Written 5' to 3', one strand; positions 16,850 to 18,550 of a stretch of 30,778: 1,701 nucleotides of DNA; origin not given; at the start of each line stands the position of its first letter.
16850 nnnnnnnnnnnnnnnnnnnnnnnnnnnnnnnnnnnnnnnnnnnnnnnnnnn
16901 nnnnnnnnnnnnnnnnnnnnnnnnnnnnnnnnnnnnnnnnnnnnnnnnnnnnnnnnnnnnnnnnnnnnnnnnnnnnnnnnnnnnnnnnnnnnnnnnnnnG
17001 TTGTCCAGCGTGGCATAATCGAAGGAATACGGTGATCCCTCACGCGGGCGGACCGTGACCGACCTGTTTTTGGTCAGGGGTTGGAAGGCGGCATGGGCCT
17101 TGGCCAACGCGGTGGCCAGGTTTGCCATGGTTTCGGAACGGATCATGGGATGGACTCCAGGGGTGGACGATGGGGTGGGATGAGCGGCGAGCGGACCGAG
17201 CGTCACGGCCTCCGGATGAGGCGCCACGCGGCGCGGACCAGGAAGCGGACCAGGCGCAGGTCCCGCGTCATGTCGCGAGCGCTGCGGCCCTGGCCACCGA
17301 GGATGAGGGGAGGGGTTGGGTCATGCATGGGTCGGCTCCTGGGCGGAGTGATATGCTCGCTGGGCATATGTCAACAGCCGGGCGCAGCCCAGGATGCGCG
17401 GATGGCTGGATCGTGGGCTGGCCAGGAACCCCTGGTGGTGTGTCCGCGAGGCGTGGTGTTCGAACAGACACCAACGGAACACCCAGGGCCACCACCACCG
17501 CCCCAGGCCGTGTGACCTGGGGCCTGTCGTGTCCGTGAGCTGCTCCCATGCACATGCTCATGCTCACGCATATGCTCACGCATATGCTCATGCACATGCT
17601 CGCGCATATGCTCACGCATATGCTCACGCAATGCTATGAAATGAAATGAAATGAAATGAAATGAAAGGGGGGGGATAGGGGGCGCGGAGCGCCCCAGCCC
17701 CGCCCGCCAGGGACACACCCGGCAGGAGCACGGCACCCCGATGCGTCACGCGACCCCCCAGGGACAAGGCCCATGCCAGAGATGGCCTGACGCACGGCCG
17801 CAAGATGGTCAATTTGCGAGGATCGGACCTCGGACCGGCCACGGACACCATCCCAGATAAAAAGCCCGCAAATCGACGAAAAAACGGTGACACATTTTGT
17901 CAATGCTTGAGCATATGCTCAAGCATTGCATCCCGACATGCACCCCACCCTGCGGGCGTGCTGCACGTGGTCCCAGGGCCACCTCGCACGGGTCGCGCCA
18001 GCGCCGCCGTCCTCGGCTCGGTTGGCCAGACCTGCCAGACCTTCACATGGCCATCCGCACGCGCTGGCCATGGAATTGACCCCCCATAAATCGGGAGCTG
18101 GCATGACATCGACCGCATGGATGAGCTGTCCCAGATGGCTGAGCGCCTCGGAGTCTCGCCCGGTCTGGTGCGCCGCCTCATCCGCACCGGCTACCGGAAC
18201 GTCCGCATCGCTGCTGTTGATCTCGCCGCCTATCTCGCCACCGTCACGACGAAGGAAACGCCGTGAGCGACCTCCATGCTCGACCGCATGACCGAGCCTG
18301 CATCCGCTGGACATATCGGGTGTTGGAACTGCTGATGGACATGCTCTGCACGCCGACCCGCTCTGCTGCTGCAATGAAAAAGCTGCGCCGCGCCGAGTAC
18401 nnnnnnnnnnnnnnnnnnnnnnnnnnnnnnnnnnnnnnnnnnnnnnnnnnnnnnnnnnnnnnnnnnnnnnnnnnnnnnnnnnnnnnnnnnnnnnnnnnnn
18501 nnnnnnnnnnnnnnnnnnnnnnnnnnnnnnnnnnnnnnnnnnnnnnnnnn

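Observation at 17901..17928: Perfect 28-bp palindrome sharing the iteron core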

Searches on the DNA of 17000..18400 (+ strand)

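Call 4: search_dna_similar(query=window:17300-18300:+, collection=phages, mode=distant, max_rows=40)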
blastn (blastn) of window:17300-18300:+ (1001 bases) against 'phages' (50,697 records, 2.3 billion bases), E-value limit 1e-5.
No match.

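Call 42: search_rna_families(source=window, start=17000, end=18400, threshold=evalue, max_evalue=1)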
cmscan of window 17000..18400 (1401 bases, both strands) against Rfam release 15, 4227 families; matches with E-value up to 1: 3.
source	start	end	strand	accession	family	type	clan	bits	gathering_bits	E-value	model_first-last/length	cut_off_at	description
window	17554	17623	-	RF04154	mir-1277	Gene; miRNA;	-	23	81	0.22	1-78/78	no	mir-1277 microRNA precursor family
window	17568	17623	-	RF04176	mir-3149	Gene; miRNA;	-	22.7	100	0.22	1-83/83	no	mir-3149 microRNA precursor family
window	17557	17623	-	RF04217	mir-297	Gene; miRNA;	-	21.2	90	0.95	1-71/71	no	mir-297 microRNA precursor family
